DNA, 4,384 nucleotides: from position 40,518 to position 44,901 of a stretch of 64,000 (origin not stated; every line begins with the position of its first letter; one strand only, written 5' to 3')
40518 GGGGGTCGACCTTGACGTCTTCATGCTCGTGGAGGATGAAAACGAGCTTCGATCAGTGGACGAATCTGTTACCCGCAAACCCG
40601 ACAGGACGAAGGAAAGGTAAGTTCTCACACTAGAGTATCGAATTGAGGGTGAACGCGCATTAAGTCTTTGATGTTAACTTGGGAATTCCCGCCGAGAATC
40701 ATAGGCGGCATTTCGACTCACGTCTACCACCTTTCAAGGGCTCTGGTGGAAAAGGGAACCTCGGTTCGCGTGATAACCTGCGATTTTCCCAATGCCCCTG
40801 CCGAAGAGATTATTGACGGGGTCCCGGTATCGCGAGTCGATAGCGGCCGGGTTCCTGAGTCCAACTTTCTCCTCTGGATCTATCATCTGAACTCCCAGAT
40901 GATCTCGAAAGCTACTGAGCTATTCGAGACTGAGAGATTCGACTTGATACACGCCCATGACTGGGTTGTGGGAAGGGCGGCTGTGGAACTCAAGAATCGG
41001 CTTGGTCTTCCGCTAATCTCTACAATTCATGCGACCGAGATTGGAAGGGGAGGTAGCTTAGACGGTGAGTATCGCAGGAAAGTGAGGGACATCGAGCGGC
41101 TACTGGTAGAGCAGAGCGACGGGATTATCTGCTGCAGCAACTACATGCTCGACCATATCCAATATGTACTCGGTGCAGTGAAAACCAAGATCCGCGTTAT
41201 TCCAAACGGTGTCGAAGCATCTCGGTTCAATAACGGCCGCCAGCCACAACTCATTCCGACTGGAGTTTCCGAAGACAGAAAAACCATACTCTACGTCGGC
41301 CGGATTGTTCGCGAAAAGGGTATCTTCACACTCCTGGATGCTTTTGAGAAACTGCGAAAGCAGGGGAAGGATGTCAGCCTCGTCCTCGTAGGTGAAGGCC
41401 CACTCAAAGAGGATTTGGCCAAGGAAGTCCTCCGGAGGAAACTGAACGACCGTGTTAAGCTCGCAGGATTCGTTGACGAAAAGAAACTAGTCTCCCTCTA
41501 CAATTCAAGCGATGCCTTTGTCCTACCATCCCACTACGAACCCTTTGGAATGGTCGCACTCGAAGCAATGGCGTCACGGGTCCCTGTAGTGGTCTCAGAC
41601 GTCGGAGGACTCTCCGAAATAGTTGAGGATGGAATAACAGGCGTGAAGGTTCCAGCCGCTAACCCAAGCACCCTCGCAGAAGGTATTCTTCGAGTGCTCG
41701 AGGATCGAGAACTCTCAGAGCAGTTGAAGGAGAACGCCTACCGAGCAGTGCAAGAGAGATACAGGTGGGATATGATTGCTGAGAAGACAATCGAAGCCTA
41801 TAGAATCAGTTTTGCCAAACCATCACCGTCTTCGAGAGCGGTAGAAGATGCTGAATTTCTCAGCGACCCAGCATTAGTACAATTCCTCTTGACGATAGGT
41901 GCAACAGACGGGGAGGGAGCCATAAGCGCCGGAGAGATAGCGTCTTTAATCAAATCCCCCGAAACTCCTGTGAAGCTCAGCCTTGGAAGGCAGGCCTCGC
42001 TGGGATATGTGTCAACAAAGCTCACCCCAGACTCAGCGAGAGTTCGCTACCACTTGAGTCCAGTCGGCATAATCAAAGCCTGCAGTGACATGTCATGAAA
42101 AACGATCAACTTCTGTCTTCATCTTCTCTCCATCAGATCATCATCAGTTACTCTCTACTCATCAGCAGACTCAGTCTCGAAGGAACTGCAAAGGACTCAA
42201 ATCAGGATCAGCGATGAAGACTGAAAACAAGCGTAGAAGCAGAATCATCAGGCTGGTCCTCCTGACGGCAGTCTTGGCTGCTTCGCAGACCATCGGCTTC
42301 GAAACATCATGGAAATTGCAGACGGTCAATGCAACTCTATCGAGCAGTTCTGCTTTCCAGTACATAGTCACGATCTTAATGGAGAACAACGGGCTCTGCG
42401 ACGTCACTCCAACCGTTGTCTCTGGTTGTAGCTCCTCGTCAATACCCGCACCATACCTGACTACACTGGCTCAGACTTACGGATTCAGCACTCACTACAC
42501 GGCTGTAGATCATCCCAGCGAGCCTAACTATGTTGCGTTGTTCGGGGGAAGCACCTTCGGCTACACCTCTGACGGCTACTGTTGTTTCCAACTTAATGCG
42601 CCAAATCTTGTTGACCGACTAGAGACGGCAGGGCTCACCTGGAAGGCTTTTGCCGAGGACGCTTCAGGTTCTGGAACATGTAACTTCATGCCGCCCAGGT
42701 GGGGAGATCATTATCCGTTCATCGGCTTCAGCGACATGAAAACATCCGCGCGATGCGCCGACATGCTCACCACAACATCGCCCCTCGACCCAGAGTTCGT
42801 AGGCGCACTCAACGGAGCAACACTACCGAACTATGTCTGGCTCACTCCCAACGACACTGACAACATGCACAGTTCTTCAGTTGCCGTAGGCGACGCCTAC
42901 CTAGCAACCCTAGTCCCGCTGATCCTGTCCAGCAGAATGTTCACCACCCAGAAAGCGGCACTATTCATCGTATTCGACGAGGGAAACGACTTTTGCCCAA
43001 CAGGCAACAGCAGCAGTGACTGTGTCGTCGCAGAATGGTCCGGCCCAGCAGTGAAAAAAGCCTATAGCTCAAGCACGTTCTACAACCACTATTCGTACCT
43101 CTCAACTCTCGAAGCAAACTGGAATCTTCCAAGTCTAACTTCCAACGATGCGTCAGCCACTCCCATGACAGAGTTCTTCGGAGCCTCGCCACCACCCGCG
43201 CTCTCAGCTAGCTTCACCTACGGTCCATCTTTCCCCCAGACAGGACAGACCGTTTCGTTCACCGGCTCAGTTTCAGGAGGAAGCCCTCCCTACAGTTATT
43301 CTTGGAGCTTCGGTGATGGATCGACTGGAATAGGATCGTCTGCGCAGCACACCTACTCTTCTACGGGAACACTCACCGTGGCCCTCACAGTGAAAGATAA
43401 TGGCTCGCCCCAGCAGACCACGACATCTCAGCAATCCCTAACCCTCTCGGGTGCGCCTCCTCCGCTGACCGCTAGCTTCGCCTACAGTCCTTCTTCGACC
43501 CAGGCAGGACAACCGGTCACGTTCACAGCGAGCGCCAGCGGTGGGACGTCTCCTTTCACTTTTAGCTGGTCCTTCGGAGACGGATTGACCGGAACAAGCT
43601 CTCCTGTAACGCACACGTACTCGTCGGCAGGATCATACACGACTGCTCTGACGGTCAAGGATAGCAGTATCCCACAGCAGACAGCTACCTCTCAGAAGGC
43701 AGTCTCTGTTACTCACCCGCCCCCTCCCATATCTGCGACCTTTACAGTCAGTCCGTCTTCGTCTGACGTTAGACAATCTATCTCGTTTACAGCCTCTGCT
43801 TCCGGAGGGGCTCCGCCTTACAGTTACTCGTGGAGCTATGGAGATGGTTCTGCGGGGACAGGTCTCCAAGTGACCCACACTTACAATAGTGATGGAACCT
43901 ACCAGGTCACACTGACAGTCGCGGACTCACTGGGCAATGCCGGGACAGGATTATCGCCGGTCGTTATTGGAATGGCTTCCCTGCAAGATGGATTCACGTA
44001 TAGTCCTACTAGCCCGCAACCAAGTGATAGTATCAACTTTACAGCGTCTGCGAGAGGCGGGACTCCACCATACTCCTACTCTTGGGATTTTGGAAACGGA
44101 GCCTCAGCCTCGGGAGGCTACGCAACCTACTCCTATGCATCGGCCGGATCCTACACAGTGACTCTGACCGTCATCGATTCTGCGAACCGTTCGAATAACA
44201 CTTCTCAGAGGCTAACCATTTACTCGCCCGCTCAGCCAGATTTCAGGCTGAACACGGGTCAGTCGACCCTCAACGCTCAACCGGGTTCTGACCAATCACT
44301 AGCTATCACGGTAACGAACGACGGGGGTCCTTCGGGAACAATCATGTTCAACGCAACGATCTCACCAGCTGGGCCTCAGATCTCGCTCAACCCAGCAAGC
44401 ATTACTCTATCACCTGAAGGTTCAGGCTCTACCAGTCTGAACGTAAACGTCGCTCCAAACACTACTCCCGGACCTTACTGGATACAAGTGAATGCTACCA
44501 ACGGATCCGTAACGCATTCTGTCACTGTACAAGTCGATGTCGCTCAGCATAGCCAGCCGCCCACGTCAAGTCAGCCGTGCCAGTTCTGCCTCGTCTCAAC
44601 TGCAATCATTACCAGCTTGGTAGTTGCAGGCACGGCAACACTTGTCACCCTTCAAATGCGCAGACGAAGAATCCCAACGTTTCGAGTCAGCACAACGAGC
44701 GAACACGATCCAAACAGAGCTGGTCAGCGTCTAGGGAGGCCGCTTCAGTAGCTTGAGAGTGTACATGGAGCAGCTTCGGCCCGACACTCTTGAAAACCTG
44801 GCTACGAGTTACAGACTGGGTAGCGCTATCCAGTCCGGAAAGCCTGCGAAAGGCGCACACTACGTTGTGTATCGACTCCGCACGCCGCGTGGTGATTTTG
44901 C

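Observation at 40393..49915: Co-directional array mixing alpha-glucan-type enzymes (GT4, GH57-like, two APH-fold kinases) with PKD surface proteins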

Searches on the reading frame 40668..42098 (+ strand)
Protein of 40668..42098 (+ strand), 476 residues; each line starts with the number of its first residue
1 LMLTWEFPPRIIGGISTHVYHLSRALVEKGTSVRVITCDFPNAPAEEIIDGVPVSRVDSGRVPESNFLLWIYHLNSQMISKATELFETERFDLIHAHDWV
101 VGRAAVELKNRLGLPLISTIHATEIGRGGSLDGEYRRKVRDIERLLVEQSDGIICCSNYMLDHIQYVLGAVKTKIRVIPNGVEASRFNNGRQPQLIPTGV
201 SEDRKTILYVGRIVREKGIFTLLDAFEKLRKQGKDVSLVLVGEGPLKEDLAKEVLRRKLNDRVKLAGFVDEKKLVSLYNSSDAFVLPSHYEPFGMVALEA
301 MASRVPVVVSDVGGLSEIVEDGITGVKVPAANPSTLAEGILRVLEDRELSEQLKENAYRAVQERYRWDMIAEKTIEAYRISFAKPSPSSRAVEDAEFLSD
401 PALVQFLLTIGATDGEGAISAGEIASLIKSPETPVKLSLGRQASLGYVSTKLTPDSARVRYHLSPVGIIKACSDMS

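Call 4: search_protein_families(library=pfam, proteins=[window:40668-42098:+], max_evalue=0.01)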
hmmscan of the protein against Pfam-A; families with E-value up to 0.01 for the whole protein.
window:40668-42098:+ (476 aa): 8 families
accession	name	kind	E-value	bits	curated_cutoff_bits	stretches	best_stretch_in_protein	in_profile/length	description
PF00534.26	Glycos_transf_1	-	6e-52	176.1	26.4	1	199-359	10-171/172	Glycosyl transferases group 1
PF13692.12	Glyco_trans_1_4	-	2.6e-41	141.6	27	1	204-346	1-142/142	Glycosyl transferases group 1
PF13439.12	Glyco_transf_4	-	1.2e-34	120.2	28.5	1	12-186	1-170/170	Glycosyltransferase Family 4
PF13579.12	Glyco_trans_4_4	-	1.8e-27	97.1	29.7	1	13-181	1-158/158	Glycosyl transferase 4-like domain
PF20706.3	GT4-conflict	-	7.1e-24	84.9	26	1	13-372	12-383/385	Family 4 Glycosyltransferase in conflict systems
PF08323.17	Glyco_transf_5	-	6.2e-15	56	22.7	1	1-130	3-175/239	Starch synthase catalytic domain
PF13524.12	Glyco_trans_1_2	-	4.3e-08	33.6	25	1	226-374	6-142/144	Glycosyl transferase-like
PF13477.12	Glyco_trans_4_2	-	0.00021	21.9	23.4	1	16-155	10-137/139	Glycosyl transferase 4-like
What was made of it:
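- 40668..42098 (+): Cytoplasmic retaining glycosyltransferase (GT4/GT5 border), the putative alpha-1,4-glucan synthase, with a ~90-aa C-terminal extension found only in archaea. Pfam GT4 domains plus a Glyco_transf_5 N-terminal hit (call 4).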

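Call 5: search_protein_families(library=ncbifam, proteins=[window:40668-42098:+], max_evalue=0.01)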
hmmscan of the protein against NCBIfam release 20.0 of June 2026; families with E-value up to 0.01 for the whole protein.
window:40668-42098:+ (476 aa): 53 families (the best 25 are shown)
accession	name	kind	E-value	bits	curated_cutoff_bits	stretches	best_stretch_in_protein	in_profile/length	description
TIGR02149.1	glgA_Coryne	subfamily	5.4e-53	180.5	302.4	1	2-379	5-388/391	glycogen synthase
TIGR03999.1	thiol_BshA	equivalog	6.4e-48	163.5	273.7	1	21-379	20-371/375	N-acetyl-alpha-D-glucosaminyl L-malate synthase BshA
TIGR03449.1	mycothiol_MshA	equivalog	2.4e-44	151.9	462.5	1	13-380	21-402/406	D-inositol-3-phosphate glycosyltransferase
TIGR04047.1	MSMEG_0565_glyc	hypoth_equivalog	2.2e-40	138.9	259.85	1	2-379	4-372/373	MSMEG_0565 family glycosyltransferase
NF041876.1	EPS_EpsE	equivalog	3.3e-40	138.6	400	1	155-372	167-387/389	exopolysaccharide biosynthesis GT4 family glycosyltransferase EpsE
TIGR04063.1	stp3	hypoth_equivalog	6.5e-40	137.2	442.05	1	43-379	46-393/397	TIGR04063 family PEP-CTERM/XrtA system glycosyltransferase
TIGR04157.1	glyco_rSAM_CFB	subfamily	6.9e-39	134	400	1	72-376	99-404/406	TIGR04157 family glycosyltransferase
NF012028.0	PRK15484.1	subfamily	1.5e-37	129.6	618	1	145-374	135-371/380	lipopolysaccharide N-acetylglucosaminyltransferase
NF047684.1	TeichurnBiosyTuaC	equivalog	3.3e-37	128.3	550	1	90-379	108-387/391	teichuronic acid biosynthesis protein TuaC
NF038295.1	EPS_HpsP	equivalog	1.4e-36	126.4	550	1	170-379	173-385/388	hormogonium polysaccharide biosynthesis glycosyltransferase HpsP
TIGR03088.1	stp2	hypoth_equivalog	5e-36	124.5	409.05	1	118-379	106-371/374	TIGR03088 family PEP-CTERM/XrtA system glycosyltransferase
NF053787.1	GlcN_PG_synth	equivalog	8.9e-32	110.3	480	1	85-379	77-357/361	N-acetylglucosaminyl phosphatidylglycerol synthase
NF041010.1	glycosy_Agl16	equivalog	9.8e-32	110.2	575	1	2-379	5-349/352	glycosylation protein Agl16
NF038298.1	EPS_HpsO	equivalog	1.2e-31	109.9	575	1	140-379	137-385/388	hormogonium polysaccharide biosynthesis glycosyltransferase HpsO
TIGR02095.1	glgA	subfamily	5.3e-29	101.2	328.45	1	201-379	291-475/477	glycogen/starch synthase, ADP-glucose type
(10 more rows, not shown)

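Call 23: search_solved_structures(query=window:40668-42098:+, max_evalue=1e-10)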
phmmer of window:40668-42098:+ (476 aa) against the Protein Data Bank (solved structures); distinct sequences matched with E-value up to 1e-10: 55.
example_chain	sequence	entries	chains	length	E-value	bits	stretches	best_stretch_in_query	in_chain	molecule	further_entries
6kih_A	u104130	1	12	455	4.7e-32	114.9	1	13-384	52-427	Tll1590 protein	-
6tvp_A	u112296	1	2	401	1e-31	113.8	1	2-379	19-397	Alpha-maltose-1-phosphate synthase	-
5d00_A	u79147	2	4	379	1.4e-27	100.1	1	12-372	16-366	N-acetyl-alpha-D-glucosaminyl L-malate synthase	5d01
2jjm_A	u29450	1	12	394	2.5e-27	99.2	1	13-373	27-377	GLYCOSYL TRANSFERASE, GROUP 1 FAMILY PROTEIN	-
3mbo_A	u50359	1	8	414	2.9e-27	99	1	13-373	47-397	Glycosyltransferase, group 1 family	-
3fro_A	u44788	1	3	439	3.8e-25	92.1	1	89-381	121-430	GlgA glycogen synthase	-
2bis_A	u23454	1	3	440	3.9e-25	92.1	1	89-381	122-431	GLGA GLYCOGEN SYNTHASE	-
3l01_A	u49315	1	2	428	1e-24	90.6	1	89-378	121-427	GlgA glycogen synthase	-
3c48_A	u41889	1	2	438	5.7e-24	88.2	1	87-381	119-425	Predicted glycosyltransferases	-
3c4q_A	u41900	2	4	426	1.6e-23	86.7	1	87-382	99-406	Predicted glycosyltransferases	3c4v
6n1x_A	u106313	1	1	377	2.7e-22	82.7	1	18-373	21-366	Glycosyltransferase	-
6d9t_A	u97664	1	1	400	2.8e-22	82.6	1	19-374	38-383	Glycosyl transferase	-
4n9w_A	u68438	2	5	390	1.5e-20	76.9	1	11-379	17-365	GDP-mannose-dependent alpha-(1-2)-phosphatidylinositol mannosyltransferase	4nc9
2gej_A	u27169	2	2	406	1.6e-20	76.8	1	11-379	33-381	PHOSPHATIDYLINOSITOL MANNOSYLTRANSFERASE (PimA)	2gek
9m88_C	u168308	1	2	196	4.6e-19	72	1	194-357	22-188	Glycogen synthase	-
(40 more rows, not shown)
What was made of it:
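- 40668..42098 (+): Best PDB matches are sucrose-phosphate synthase 6kih, GlgM 6tvp and Pyrococcus GlgA (call 23).
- The best NCBIfam hit of the transferase is the GlgM family model TIGR02149, and GlgM 6tvp is its second-best PDB hit (calls 5, 23).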

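Call 67: search_protein_families(library=padloc, proteins=[window:40668-42098:+], max_evalue=0.001)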
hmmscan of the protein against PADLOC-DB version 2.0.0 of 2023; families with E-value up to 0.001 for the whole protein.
window:40668-42098:+ (476 aa): 0 families

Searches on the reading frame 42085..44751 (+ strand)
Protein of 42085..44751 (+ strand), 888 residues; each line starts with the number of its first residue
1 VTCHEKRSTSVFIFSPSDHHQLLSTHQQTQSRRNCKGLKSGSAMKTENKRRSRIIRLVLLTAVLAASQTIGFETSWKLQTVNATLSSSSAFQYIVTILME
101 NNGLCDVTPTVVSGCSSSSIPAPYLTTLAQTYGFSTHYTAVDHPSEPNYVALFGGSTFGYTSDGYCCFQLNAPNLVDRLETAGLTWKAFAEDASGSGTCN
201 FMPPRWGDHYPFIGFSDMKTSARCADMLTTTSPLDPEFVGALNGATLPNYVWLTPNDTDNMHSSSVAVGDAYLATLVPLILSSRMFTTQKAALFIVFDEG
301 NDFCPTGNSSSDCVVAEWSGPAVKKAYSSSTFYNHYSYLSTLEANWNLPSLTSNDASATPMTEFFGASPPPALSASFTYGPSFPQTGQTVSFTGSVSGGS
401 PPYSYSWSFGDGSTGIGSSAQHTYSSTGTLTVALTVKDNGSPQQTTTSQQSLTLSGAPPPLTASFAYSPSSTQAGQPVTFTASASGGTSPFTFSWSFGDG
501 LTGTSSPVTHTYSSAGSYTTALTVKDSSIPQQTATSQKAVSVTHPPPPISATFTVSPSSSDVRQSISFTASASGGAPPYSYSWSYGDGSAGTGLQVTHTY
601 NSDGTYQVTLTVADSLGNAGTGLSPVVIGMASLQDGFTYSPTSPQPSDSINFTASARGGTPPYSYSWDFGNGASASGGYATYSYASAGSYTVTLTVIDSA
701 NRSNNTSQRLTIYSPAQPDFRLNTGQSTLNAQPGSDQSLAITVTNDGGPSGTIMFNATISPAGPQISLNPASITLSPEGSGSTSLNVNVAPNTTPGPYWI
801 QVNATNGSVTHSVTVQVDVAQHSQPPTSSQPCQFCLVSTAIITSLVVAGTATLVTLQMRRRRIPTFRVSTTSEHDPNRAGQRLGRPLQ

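Call 4: search_protein_families(library=pfam, proteins=[window:42085-44751:+], max_evalue=0.01)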
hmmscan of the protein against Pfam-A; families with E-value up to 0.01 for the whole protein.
window:42085-44751:+ (888 aa): 9 families
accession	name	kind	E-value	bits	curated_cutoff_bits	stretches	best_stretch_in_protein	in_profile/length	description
PF18911.6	PKD_4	-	3.7e-58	194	27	4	557-620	11-76/85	PKD domain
PF00801.26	PKD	-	2.1e-51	172.3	23.5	4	637-707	2-76/80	PKD domain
PF04185.19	Phosphoesterase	-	6.2e-25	88.6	23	1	122-349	107-356/356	Phosphoesterase family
PF13927.12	Ig_3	-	1.9e-19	70.4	30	3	467-525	6-62/78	Immunoglobulin domain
PF00047.31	ig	-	3.3e-09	37.4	21.8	0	471-507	4-40/81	Immunoglobulin domain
PF13573.12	SprB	-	8.3e-09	35.4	28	3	569-587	18-36/37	SprB repeat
PF07679.22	I-set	-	2e-07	31.4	23.7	0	385-433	13-61/90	Immunoglobulin I-set domain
PF22352.2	K319L-like_PKD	-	7.1e-05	23.2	27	0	648-709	12-81/84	K319L-like, PKD domain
PF16820.11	PKD_3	-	0.0005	20.3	26.3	0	580-612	34-66/68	PKD-like domain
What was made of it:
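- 42085..44751 (+): Membrane-anchored surface protein: PF04185 phosphoesterase domain with its motifs intact, four PKD domains and a C-terminal TM helix. The likely true start is near 42214. Pfam (call 4).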

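Call 5: search_protein_families(library=ncbifam, proteins=[window:42085-44751:+], max_evalue=0.01)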
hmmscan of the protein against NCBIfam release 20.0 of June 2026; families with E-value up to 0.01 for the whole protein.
window:42085-44751:+ (888 aa): 5 families
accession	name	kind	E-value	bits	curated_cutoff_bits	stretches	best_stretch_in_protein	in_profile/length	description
TIGR00864.1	PCC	subfamily_domain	2.6e-30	103.7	1861.4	2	388-624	1237-1471/2700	polycystin cation channel protein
NF058578.1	CPR_pilus_PamR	equivalog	1.3e-17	63.6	300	4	555-618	157-228/297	pilus system RbmA-like protein PamR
NF033932.1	LapB_rpt_80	domain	0.00024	21.3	45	0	604-623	1-20/83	LapB repeat-containing protein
NF058595.1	invert_tail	domain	0.0004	20.7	37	1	781-819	74-112/113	lipo-invert putative C-terminal anchoring domain-containing protein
TIGR03396.1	PC_PLC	equivalog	0.0013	17.2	580.25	1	174-302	214-340/688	phosphocholine-specific phospholipase C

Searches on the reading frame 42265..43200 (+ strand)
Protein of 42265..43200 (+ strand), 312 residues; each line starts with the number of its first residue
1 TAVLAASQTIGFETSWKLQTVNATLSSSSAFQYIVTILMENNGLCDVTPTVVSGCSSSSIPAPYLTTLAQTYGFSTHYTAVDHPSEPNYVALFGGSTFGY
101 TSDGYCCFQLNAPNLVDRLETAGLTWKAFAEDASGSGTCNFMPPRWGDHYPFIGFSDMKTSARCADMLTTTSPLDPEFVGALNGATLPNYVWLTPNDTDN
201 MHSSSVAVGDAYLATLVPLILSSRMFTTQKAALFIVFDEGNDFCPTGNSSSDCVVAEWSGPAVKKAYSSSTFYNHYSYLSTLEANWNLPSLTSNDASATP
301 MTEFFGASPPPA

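Call 57: search_solved_structures(query=window:42265-43200:+, max_evalue=1, show_alignments=2)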
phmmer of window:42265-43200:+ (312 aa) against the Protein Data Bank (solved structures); distinct sequences matched with E-value up to 1: 4.
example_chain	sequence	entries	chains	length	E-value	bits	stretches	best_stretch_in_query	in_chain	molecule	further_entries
8yk5_A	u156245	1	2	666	0.49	13.1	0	170-260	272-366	phospholipase C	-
1tyg_A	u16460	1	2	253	0.6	12.8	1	26-70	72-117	Thiazole biosynthesis protein thiG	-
1xm3_A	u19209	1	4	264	0.65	12.7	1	26-70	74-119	Thiazole biosynthesis protein thiG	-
5xf9_B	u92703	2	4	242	0.72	12.6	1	225-256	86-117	NAD-reducing hydrogenase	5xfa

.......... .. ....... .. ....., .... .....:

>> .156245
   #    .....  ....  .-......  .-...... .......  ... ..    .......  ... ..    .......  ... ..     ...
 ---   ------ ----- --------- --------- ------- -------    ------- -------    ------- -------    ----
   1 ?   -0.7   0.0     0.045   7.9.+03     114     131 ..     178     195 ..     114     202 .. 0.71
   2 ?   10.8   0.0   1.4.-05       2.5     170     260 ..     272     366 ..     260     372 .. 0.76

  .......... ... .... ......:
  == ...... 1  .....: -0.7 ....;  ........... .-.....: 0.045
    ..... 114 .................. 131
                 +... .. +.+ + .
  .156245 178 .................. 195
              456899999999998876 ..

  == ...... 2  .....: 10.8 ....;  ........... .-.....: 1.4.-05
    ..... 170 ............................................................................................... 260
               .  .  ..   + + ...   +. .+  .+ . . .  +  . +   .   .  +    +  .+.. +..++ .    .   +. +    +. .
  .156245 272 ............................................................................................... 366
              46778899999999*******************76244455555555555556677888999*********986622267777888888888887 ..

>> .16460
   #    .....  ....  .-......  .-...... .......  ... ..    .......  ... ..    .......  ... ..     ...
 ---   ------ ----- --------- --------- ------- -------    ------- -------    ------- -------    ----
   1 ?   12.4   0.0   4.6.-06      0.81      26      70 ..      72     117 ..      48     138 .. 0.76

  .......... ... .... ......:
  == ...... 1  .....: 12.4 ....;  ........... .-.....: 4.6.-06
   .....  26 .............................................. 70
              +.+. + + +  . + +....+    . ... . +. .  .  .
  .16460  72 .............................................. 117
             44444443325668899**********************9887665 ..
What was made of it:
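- Tried and rejected: Only a marginal phospholipase C hit at E 0.49 (call 57), so its classification rests on Pfam.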
